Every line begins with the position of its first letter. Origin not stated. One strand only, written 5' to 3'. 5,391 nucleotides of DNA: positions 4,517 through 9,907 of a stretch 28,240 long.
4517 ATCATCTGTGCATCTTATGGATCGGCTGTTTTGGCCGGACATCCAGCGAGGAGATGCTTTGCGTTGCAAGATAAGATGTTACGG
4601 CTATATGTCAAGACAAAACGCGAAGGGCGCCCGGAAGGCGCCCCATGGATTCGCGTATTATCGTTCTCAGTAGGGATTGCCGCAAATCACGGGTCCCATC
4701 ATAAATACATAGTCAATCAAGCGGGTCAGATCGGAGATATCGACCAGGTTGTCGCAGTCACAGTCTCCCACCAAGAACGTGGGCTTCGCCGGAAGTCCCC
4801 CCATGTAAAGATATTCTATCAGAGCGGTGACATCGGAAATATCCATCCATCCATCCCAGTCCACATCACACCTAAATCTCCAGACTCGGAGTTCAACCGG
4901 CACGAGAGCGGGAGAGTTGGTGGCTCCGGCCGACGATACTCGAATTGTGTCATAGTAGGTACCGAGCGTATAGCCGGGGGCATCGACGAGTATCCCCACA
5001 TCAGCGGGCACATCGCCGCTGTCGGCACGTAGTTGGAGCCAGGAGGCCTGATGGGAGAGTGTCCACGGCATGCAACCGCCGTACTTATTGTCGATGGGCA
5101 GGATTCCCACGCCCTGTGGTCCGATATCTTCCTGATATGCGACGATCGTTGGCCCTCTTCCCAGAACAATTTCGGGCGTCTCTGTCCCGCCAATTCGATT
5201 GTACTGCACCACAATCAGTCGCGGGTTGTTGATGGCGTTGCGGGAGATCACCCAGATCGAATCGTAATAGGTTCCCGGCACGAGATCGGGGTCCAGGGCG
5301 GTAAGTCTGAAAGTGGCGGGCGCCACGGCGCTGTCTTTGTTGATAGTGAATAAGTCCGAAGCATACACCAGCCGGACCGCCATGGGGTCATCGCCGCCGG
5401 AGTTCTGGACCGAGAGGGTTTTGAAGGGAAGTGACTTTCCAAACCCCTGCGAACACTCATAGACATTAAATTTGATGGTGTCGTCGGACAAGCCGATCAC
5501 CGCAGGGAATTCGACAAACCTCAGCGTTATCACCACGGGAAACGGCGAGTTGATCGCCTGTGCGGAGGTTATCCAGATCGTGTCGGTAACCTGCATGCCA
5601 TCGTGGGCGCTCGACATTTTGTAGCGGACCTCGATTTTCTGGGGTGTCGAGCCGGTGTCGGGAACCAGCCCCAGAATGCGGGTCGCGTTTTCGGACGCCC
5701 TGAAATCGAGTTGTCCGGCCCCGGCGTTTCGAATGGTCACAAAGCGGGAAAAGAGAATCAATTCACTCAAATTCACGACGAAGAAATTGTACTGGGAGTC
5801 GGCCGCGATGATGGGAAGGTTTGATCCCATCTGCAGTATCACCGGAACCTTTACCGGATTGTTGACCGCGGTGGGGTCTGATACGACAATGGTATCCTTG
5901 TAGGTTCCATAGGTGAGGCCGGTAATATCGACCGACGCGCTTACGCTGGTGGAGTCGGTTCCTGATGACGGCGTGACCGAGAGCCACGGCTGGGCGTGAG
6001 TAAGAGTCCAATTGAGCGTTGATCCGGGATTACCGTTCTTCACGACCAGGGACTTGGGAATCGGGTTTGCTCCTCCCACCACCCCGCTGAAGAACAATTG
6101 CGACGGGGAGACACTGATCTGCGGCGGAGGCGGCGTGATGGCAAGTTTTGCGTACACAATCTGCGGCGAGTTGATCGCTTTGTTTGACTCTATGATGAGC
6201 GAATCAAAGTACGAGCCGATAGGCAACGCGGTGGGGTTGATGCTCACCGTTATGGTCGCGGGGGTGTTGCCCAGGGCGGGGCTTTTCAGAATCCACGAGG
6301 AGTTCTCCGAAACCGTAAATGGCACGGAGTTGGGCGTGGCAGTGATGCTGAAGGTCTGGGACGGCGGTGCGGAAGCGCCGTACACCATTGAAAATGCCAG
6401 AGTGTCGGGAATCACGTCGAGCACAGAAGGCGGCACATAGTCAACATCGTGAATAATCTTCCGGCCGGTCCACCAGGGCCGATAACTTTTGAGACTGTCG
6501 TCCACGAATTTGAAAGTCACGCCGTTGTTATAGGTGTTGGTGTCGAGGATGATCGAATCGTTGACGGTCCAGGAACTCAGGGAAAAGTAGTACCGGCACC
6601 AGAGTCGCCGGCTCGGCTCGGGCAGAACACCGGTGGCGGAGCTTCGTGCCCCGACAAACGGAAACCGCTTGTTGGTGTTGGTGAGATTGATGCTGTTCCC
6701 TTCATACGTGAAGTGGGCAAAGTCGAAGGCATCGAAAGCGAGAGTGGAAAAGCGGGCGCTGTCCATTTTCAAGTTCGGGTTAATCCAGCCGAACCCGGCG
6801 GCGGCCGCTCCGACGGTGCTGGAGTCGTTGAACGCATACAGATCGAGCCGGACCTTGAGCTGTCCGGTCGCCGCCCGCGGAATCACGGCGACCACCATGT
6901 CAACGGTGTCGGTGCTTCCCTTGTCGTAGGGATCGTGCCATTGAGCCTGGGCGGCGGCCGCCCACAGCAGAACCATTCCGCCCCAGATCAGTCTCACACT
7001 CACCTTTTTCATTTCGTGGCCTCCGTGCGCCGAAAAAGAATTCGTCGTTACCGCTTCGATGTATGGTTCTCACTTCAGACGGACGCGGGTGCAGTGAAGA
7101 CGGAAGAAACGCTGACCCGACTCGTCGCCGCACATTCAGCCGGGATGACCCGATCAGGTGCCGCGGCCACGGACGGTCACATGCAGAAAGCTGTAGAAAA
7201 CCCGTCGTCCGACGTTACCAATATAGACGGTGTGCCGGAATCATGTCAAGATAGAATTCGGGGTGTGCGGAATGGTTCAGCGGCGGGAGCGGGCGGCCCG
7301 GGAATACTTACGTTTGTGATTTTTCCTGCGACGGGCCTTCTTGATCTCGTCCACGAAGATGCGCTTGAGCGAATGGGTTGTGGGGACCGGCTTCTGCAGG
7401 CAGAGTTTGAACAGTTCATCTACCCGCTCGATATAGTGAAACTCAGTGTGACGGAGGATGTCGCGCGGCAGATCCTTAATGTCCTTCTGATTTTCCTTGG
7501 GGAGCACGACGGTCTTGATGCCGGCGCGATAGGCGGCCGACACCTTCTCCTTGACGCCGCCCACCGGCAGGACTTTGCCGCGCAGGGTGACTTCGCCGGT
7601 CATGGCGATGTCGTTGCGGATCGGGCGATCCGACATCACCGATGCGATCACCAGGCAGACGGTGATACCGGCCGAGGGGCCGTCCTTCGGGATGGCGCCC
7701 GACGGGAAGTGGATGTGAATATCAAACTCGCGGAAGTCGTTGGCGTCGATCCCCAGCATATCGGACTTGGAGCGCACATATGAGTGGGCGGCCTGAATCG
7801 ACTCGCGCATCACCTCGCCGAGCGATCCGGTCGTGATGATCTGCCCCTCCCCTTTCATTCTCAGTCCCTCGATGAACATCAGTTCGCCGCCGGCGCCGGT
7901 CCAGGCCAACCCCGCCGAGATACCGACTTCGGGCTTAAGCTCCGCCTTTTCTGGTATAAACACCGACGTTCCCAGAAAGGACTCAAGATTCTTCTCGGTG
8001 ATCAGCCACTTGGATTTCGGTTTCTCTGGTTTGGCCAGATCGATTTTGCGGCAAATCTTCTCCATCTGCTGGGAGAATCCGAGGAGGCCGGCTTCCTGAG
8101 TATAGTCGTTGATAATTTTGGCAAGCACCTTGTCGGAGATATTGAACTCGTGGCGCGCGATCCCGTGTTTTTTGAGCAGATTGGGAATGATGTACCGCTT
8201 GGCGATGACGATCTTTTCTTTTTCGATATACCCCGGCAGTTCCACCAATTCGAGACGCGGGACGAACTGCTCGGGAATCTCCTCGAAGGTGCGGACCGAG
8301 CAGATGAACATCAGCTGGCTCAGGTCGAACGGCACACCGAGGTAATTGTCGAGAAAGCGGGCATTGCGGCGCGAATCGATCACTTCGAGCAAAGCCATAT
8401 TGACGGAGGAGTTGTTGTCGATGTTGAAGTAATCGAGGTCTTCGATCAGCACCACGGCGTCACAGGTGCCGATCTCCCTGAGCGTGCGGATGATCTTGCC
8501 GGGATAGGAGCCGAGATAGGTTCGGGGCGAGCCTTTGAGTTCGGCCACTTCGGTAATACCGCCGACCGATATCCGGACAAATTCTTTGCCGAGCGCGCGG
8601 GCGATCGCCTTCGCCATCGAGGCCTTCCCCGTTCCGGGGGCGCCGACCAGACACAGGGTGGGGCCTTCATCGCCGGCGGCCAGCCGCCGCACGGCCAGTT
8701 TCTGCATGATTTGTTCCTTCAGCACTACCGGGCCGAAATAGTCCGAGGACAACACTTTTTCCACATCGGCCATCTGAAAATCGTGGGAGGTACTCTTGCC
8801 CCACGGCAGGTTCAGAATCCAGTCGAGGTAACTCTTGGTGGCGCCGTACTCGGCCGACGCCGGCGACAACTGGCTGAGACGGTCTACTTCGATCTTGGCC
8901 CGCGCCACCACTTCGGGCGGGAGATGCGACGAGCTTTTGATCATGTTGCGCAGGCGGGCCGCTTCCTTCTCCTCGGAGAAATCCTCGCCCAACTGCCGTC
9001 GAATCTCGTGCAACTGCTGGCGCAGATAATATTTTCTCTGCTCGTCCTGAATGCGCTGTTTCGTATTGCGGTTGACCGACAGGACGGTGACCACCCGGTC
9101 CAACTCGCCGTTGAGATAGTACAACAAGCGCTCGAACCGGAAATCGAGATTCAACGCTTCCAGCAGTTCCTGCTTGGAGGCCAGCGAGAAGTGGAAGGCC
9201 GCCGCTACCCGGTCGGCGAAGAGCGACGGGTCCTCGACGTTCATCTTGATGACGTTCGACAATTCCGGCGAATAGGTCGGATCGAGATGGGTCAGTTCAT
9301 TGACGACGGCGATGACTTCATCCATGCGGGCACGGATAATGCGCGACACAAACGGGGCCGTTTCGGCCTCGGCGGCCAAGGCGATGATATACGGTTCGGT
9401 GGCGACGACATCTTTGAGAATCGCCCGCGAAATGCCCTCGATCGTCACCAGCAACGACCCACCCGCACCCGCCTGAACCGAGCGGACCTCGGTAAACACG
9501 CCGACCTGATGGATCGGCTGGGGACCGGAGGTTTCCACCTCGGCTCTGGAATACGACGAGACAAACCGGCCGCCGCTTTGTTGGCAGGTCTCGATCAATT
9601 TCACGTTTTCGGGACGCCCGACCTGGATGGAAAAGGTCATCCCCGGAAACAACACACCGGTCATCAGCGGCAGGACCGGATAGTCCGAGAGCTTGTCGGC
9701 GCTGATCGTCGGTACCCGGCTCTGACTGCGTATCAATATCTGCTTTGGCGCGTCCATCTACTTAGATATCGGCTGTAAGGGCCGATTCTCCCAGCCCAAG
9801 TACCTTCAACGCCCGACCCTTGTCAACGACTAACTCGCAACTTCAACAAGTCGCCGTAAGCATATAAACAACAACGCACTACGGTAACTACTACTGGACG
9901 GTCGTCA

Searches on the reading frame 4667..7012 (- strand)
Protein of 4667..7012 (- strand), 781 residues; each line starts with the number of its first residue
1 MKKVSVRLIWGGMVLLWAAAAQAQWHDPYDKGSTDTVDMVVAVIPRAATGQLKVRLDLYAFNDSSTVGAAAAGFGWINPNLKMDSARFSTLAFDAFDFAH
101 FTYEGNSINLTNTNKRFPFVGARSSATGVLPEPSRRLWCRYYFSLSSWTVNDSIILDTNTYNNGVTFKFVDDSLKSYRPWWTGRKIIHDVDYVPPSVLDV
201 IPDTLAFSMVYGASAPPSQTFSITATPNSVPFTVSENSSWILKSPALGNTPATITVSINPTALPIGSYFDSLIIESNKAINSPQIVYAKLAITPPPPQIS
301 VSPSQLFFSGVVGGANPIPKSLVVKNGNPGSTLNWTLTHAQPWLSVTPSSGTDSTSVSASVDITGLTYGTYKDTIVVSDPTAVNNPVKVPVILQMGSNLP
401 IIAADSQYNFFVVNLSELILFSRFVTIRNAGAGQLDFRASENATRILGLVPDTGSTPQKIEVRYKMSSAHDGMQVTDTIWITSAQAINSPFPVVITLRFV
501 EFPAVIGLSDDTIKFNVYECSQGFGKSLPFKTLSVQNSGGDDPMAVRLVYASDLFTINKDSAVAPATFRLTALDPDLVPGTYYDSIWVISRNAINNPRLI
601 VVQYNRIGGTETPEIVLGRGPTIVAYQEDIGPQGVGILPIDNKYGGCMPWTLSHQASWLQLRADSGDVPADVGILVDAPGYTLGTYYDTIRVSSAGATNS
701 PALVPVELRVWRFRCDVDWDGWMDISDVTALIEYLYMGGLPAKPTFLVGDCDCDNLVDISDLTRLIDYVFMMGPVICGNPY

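Call 8: search_protein_families(library=pfam, proteins=[window:4667-7012:-], max_evalue=0.01)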
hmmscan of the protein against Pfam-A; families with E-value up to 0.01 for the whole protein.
window:4667-7012:- (781 aa): 1 family
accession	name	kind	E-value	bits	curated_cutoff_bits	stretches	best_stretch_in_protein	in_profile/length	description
PF19190.6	BACON_2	-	1e-14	54.7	25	2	299-383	2-87/94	Viral BACON domain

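Call 9: search_protein_families(library=padloc, proteins=[window:4667-7012:-], max_evalue=0.01)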
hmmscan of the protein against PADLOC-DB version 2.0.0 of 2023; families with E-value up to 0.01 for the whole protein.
window:4667-7012:- (781 aa): 0 families

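Call 11: search_protein_families(library=ncbifam, proteins=[window:4667-7012:-], max_evalue=0.01)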
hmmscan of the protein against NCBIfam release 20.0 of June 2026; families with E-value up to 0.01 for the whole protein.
window:4667-7012:- (781 aa): 0 families

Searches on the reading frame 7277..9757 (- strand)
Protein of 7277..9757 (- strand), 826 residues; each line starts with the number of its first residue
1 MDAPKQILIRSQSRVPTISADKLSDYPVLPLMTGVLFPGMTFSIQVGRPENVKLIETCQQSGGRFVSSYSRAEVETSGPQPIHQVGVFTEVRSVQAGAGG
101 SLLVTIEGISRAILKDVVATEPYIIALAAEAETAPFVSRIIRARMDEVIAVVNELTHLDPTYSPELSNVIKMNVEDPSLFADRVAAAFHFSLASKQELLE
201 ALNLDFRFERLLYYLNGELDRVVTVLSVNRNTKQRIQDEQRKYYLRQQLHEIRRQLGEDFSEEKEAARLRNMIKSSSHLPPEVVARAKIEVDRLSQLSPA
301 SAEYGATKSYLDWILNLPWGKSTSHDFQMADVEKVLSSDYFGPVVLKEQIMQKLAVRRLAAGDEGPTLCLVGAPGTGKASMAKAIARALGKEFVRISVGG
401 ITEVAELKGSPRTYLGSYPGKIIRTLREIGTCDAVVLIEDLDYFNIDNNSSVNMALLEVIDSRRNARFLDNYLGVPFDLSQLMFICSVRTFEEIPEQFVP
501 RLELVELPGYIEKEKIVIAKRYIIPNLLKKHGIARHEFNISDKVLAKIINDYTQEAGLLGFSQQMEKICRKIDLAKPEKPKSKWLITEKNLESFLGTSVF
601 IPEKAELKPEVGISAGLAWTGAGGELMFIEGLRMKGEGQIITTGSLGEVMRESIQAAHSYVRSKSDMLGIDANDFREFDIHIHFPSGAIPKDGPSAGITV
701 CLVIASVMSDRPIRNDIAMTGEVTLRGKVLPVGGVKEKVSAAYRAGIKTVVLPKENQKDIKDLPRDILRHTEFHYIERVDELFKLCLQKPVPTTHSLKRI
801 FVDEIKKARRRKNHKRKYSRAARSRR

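Call 8: search_protein_families(library=pfam, proteins=[window:7277-9757:-], max_evalue=0.01)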
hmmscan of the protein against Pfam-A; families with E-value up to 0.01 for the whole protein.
window:7277-9757:- (826 aa): 9 families
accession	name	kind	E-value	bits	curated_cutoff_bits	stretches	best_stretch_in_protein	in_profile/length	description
PF05362.19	Lon_C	-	3.4e-82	275.4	21.1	1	586-788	2-204/205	Lon protease (S16) C-terminal proteolytic domain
PF02190.22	LON_substr_bdg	-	4.3e-32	112.1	28.7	1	26-216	2-199/200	ATP-dependent protease La (LON) substrate-binding domain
PF00004.35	AAA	-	1.6e-15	58.1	21.2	1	368-503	1-124/131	ATPase family associated with various cellular activities (AAA)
PF22667.2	Lon_lid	-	6.8e-12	45.3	27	1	529-573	1-45/57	Lon protease AAA+ ATPase lid domain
PF13541.12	ChlI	-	1.5e-07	31.8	27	1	650-756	22-121/121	Subunit ChlI of Mg-chelatase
PF07728.20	AAA_5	-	5.9e-05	23.5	22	1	368-442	2-76/139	AAA domain (dynein-related subfamily)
PF13191.12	AAA_16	-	0.002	19.1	32.6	1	355-395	15-54/167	AAA ATPase domain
PF01695.23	IstB_IS21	-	0.0073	16.3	24.1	0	359-465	86-184/238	IstB-like ATP binding protein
PF05673.19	DUF815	-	0.0076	15.9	23.8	0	347-396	37-84/249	Protein of unknown function (DUF815)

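Call 9: search_protein_families(library=padloc, proteins=[window:7277-9757:-], max_evalue=0.01)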
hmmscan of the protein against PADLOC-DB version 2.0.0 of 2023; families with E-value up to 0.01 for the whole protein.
window:7277-9757:- (826 aa): 10 families
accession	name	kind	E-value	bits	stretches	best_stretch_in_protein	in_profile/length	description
PDLC02506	BrxL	-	2.8e-16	56.9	1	626-784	516-675/680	BrxL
PDLC04232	IetA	-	0.00021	18.8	1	368-398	119-149/330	-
PDLC04606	PDC-M37B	-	0.00026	18.3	1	336-438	142-250/390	-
PDLC02196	IetA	-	0.0013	16.2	1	366-394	123-151/374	-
PDLC00915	TRIP13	-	0.0026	15.2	1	368-394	66-92/302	TRIP13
PDLC02195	IetA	-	0.0033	14.8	0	357-394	127-166/395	-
PDLC01981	CARF_m2--CARF_LON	-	0.0041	14.6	0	699-767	134-200/408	-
PDLC03838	DolB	-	0.0046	14.2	0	328-396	129-197/375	-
PDLC04605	PDC-M37B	-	0.0063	13.6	0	369-438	308-380/518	-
PDLC01050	CRISPR-Lon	-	0.008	13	0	705-749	145-187/458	Lon protease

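Call 11: search_protein_families(library=ncbifam, proteins=[window:7277-9757:-], max_evalue=0.01)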
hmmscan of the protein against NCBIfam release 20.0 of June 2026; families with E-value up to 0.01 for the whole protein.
window:7277-9757:- (826 aa): 15 families
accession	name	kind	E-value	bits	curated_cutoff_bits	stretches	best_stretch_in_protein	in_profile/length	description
TIGR00763.1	lon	equivalog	6.1e-209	696.4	608.05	1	27-786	1-794/795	endopeptidase La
NF008053.0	PRK10787.1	equivalog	3.3e-166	554.6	891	1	25-791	10-775/784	endopeptidase La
TIGR00764.1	lon_rel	equivalog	1.9e-35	122.5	516.6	1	608-789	416-595/608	ATP-dependent protease LonB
TIGR02903.1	spore_lon_C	equivalog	8.1e-32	110.5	678.8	1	579-785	411-613/615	Lon family ATP-dependent protease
TIGR02902.1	spore_lonB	equivalog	1.7e-29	102.9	723.3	1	605-763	342-511/531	ATP-dependent protease LonB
TIGR02653.1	Lon_rel_chp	hypoth_equivalog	1.2e-13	50.3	628.25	1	608-780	494-666/675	protease Lon-related BREX system protein BrxL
TIGR00416.1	sms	equivalog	2.5e-09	36.4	403.05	1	679-761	357-438/454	DNA repair protein RadA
TIGR00368.1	TIGR00368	hypoth_equivalog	4.4e-06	25.5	362.4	1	675-760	55-142/499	YifB family Mg chelatase-like AAA ATPase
NF041438.1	SepM_fam_S16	equivalog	3.1e-05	23.2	200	1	680-756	217-293/340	SepM family pheromone-processing serine protease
TIGR02639.1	ClpA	equivalog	0.00061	18.1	993.15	1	326-444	445-568/734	ATP-dependent Clp protease ATP-binding subunit ClpA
NF003069.1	PRK03992.1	subfamily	0.0023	17.1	500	1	369-398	169-198/379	proteasome-activating nucleotidase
TIGR02173.1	cyt_kin_arch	equivalog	0.0026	17.8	102.1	1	370-409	5-42/169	(d)CMP kinase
NF038214.1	IS21_help_AAA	equivalog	0.0033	17.1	200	1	364-464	89-181/232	IS21-like element helper ATPase IstB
NF006038.0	PRK08181.1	subfamily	0.0066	15.7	317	0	343-468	87-202/271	transposase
NF000868.0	PRK00080.1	equivalog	0.0084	15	282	0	340-401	23-87/330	Holliday junction branch migration DNA helicase RuvB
